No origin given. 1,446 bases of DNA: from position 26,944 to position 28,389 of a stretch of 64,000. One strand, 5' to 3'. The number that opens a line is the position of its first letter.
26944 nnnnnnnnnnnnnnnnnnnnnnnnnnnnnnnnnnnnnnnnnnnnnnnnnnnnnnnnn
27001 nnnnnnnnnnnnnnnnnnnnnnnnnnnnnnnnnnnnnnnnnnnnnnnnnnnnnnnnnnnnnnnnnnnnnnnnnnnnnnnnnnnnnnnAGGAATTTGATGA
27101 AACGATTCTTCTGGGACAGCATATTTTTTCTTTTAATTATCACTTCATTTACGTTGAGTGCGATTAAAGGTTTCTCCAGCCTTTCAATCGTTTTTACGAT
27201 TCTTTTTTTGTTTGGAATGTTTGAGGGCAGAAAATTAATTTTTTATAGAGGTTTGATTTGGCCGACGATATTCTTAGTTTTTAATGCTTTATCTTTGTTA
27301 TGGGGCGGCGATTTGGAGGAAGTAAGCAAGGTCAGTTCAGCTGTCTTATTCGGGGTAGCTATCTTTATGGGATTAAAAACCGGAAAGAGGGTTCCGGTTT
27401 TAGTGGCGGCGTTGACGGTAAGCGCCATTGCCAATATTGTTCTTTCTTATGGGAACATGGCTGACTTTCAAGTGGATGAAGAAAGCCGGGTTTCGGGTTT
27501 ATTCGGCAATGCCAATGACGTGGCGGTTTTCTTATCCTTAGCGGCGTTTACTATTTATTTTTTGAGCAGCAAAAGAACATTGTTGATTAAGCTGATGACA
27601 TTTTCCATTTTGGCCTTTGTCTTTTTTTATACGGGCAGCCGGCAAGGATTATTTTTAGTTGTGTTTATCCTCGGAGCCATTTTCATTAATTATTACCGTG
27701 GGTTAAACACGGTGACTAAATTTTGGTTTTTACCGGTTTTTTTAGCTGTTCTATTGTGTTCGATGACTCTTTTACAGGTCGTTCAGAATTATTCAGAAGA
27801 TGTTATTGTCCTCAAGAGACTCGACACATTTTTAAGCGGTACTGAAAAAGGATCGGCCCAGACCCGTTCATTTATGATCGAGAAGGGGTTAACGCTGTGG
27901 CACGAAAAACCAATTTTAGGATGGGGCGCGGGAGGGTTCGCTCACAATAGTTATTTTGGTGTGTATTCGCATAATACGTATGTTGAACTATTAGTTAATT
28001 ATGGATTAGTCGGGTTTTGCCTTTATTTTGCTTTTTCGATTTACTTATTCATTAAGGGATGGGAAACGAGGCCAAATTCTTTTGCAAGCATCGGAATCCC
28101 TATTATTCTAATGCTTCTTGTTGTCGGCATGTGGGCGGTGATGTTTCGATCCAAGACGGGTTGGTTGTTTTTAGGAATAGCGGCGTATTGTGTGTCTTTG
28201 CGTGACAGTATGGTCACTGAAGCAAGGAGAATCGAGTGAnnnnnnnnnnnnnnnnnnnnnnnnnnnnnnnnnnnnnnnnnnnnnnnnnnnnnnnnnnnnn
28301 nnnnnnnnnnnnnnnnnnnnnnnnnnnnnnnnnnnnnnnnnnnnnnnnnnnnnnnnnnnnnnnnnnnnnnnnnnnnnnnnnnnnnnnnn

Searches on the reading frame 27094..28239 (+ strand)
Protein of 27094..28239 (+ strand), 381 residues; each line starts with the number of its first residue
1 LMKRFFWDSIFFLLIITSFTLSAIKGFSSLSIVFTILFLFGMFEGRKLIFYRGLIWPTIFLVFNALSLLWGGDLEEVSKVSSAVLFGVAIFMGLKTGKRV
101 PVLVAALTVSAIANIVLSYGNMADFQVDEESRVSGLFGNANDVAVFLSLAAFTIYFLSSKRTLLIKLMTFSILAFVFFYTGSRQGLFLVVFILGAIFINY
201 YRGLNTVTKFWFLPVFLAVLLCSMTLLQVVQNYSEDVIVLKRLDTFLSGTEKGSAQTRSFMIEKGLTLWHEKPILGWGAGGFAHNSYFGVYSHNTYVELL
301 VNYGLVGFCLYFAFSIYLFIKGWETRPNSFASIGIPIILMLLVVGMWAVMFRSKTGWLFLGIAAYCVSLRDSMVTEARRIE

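Call 3: search_protein_families(library=pfam, proteins=[window:27094-28239:+], max_evalue=0.01)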
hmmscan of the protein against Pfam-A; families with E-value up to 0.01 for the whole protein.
window:27094-28239:+ (381 aa): 1 family
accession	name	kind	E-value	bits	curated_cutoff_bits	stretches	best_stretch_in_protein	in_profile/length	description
PF04932.20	Wzy_C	-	3.5e-15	56.5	31.7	1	169-312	2-149/149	O-Antigen ligase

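Call 4: search_protein_families(library=ncbifam, proteins=[window:27094-28239:+], max_evalue=0.01)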
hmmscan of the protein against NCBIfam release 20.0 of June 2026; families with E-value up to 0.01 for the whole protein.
window:27094-28239:+ (381 aa): 0 families

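Call 81: search_protein_families(library=ncbifam, proteins=[window:27094-28239:+], max_evalue=1)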
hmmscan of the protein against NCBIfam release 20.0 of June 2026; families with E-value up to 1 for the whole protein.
window:27094-28239:+ (381 aa): 0 families
